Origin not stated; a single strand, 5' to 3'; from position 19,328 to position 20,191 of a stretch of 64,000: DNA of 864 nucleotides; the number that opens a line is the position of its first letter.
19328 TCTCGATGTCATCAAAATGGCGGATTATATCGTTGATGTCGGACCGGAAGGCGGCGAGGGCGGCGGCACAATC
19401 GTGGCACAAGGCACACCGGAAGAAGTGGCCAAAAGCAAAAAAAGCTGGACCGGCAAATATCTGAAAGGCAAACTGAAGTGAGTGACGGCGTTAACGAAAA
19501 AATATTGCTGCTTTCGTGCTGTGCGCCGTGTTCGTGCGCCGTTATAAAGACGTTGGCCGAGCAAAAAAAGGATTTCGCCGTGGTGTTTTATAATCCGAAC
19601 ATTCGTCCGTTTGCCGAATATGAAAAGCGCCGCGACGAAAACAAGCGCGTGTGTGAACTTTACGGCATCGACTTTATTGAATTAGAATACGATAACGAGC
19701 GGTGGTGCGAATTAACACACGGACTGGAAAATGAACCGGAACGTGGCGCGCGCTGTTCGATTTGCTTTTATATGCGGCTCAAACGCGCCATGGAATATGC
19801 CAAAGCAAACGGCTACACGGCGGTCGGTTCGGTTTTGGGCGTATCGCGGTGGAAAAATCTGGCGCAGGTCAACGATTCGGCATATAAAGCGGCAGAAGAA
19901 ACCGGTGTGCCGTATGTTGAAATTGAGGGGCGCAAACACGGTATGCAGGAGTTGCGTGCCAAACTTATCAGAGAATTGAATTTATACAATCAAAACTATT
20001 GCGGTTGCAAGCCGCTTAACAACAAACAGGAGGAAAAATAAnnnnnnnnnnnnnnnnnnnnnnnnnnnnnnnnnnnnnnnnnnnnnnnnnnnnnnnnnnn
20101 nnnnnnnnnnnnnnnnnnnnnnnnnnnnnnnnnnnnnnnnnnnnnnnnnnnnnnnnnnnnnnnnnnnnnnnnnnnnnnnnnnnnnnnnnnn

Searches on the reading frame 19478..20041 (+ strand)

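Call 13: search_protein_families(library=pfam, proteins=[window:19478-20041:+], max_evalue=0.001)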
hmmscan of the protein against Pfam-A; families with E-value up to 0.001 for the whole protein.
window:19478-20041:+ (187 aa): 1 family
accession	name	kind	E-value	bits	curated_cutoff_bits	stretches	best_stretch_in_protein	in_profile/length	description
PF02677.20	QueH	-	2.6e-54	184.4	23.5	1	9-177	1-169/175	Epoxyqueuosine reductase QueH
